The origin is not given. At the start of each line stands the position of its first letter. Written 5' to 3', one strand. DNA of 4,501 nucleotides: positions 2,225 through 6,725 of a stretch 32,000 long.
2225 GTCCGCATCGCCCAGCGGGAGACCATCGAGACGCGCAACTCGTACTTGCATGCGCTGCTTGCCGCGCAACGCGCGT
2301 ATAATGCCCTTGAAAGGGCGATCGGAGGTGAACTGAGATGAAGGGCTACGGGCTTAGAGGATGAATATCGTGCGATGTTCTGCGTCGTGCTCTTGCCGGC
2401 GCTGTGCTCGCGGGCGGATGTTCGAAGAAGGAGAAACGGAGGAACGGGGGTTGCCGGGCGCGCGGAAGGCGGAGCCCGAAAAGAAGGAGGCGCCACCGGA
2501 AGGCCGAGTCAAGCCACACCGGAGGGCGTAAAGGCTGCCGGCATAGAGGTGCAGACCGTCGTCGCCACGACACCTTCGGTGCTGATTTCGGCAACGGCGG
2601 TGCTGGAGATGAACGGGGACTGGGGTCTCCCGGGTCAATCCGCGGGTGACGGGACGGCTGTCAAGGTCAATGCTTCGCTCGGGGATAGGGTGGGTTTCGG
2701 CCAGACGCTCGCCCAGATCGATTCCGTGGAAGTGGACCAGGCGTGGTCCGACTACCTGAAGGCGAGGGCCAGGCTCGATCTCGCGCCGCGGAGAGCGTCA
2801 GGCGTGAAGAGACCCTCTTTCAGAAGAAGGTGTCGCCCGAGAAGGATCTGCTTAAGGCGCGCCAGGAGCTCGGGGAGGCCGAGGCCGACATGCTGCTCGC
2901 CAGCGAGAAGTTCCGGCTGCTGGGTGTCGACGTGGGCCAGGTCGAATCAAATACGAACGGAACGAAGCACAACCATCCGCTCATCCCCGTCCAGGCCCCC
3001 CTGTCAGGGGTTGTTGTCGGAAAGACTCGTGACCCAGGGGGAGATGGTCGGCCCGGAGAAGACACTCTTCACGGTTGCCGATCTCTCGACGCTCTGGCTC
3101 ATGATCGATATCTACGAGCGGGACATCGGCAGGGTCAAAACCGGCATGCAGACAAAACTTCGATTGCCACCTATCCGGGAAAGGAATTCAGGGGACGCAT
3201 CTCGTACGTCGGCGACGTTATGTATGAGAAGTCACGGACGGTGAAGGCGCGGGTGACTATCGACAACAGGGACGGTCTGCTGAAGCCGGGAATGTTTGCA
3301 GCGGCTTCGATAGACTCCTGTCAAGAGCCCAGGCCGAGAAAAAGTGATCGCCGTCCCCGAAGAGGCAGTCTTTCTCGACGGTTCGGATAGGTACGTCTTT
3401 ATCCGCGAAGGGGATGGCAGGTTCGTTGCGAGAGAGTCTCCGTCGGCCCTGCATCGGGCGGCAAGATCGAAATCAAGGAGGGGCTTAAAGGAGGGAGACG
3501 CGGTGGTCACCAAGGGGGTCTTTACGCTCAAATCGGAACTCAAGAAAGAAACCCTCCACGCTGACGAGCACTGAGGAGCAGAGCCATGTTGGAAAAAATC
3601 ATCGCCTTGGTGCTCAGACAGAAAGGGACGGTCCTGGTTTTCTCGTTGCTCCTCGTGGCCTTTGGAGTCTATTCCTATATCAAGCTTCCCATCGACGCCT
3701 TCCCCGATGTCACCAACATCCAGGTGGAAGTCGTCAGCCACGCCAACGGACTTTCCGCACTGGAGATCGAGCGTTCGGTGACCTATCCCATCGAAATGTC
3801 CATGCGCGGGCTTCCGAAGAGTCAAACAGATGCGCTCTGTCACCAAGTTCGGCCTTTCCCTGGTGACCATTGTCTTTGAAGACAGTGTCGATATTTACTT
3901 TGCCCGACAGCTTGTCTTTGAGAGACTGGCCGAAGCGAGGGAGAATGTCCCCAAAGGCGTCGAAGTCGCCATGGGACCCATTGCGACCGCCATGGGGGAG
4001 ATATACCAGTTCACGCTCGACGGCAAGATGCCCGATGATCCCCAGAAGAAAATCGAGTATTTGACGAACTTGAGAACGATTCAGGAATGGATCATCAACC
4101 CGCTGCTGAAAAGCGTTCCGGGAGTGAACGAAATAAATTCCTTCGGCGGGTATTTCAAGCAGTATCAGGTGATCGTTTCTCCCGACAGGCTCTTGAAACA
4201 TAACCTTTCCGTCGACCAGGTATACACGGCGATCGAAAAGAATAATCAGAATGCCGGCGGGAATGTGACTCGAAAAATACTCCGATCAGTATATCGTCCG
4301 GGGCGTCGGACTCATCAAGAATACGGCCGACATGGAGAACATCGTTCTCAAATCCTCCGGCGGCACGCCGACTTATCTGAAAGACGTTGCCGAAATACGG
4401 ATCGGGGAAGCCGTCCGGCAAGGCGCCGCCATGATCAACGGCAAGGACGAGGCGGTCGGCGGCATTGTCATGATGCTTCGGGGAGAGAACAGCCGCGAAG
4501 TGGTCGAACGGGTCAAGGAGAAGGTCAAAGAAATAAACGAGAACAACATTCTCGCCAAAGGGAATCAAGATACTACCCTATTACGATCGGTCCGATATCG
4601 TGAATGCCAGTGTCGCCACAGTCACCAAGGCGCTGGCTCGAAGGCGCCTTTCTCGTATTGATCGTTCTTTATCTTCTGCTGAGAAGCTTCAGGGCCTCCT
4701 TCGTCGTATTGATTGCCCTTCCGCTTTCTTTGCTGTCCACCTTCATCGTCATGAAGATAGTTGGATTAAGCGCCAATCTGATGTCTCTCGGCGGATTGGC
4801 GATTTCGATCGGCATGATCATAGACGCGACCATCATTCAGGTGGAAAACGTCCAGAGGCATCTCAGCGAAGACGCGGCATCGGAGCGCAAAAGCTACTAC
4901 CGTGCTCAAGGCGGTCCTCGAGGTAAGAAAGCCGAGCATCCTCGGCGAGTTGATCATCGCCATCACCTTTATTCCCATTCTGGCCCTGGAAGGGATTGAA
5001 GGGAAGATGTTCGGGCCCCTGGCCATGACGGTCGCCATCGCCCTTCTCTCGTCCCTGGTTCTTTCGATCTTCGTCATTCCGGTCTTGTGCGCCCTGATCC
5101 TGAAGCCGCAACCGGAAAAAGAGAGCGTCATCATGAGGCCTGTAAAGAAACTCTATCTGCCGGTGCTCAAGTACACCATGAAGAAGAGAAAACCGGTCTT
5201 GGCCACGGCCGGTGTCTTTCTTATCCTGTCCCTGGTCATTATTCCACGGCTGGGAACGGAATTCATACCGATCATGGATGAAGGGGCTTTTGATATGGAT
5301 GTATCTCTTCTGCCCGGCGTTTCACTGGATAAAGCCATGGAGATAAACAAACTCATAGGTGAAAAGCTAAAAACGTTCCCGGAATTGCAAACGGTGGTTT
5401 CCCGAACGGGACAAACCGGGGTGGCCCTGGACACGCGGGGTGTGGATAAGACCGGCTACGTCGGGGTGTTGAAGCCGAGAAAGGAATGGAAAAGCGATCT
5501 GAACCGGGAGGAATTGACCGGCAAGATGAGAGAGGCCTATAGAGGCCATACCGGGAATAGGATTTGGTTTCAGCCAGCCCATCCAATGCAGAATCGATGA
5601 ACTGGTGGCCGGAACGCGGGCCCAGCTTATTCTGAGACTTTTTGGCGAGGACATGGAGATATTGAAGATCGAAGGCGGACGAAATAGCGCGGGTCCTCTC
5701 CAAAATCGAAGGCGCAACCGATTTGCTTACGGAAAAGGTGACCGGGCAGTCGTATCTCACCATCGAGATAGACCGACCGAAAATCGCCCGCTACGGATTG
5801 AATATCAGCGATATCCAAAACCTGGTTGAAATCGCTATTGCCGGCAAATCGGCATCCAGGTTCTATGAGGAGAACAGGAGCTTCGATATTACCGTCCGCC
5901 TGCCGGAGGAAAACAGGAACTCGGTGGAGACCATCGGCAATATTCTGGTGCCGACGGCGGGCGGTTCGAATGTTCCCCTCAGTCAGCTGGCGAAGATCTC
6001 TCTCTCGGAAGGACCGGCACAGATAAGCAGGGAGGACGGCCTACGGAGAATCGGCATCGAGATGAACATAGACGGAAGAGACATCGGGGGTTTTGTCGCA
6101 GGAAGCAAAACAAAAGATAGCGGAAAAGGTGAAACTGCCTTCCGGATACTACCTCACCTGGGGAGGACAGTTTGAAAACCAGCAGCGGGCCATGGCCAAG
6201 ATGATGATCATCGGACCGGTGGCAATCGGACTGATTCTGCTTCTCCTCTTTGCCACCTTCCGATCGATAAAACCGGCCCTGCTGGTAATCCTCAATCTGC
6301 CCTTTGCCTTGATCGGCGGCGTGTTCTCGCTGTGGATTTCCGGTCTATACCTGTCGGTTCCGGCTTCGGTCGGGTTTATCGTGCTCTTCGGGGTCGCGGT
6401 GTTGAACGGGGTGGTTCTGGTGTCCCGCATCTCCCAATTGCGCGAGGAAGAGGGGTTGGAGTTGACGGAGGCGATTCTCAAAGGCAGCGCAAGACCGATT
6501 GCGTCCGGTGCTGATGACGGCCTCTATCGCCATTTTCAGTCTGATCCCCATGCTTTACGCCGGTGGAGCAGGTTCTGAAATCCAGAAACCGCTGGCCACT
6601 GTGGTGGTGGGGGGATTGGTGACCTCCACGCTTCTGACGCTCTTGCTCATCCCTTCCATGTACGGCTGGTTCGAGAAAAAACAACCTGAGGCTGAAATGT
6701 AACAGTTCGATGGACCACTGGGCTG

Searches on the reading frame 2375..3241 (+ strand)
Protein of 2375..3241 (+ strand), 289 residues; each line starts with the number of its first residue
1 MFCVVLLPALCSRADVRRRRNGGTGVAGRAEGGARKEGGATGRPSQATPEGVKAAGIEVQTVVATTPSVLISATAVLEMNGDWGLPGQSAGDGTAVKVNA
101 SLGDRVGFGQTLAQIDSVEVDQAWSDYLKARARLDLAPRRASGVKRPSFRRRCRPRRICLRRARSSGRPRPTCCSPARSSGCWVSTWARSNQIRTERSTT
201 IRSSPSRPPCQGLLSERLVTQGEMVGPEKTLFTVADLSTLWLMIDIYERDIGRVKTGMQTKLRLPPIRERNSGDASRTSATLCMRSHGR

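Call 69: search_protein_families(library=pfam, proteins=[window:2375-3241:+], max_evalue=0.001)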
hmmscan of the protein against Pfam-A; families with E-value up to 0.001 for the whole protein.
window:2375-3241:+ (289 aa): 2 families
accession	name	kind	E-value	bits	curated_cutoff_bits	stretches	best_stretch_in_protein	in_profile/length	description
PF16576.10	HlyD_D23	-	1.6e-19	70.5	30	1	92-269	27-174/214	Barrel-sandwich domain of CusB or HlyD membrane-fusion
PF13437.12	HlyD_3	-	1.4e-09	39.1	22.2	1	207-267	3-64/106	HlyD family secretion protein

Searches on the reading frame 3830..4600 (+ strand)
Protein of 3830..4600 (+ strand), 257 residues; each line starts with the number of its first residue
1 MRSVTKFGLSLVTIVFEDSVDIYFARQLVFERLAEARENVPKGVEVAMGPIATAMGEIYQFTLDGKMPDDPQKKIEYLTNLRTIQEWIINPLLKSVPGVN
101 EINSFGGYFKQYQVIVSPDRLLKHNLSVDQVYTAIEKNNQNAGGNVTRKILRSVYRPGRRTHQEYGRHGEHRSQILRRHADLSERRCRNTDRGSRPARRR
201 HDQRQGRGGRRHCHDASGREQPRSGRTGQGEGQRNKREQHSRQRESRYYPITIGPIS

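Call 69: search_protein_families(library=pfam, proteins=[window:3830-4600:+], max_evalue=0.001)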
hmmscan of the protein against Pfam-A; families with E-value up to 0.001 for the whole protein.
window:3830-4600:+ (257 aa): 1 family
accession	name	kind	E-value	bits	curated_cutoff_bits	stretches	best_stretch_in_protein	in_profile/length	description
PF00873.25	ACR_tran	-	2.5e-28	98.8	28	1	1-146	78-219/1021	AcrB/AcrD/AcrF family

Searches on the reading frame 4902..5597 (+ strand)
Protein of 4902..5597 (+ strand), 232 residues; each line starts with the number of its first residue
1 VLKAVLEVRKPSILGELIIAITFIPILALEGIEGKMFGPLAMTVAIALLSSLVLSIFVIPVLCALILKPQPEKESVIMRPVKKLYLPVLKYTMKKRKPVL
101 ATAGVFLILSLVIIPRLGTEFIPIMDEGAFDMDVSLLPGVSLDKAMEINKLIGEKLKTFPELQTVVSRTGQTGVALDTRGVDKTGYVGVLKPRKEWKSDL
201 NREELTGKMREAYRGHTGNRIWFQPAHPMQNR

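Call 69: search_protein_families(library=pfam, proteins=[window:4902-5597:+], max_evalue=0.001)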
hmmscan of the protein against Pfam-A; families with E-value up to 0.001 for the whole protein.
window:4902-5597:+ (232 aa): 1 family
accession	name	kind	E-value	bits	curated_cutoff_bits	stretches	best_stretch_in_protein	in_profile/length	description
PF00873.25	ACR_tran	-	2e-44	152.1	28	1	2-229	425-660/1021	AcrB/AcrD/AcrF family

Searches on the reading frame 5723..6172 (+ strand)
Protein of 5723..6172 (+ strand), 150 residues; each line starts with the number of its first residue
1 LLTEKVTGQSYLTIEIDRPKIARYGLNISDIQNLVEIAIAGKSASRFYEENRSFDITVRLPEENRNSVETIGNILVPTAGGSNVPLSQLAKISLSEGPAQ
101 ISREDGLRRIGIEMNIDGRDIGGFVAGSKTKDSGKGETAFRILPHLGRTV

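Call 69: search_protein_families(library=pfam, proteins=[window:5723-6172:+], max_evalue=0.001)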
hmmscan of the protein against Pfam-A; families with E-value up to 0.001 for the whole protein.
window:5723-6172:+ (150 aa): 1 family
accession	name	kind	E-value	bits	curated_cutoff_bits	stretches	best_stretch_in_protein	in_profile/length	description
PF00873.25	ACR_tran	-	4.2e-28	98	28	1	3-128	707-832/1021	AcrB/AcrD/AcrF family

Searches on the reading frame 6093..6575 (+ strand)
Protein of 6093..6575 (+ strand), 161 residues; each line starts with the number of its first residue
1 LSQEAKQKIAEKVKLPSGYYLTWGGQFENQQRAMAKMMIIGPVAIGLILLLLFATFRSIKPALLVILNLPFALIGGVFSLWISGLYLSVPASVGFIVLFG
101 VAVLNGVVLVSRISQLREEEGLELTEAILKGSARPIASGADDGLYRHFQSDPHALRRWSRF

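Call 69: search_protein_families(library=pfam, proteins=[window:6093-6575:+], max_evalue=0.001)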
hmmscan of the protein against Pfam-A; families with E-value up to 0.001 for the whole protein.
window:6093-6575:+ (161 aa): 2 families
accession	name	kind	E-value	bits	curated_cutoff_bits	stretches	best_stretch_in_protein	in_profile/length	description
PF00873.25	ACR_tran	-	4.1e-40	137.8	28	1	3-133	830-960/1021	AcrB/AcrD/AcrF family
PF03176.21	MMPL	-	0.00021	20.8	20.5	1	30-119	138-232/333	MMPL family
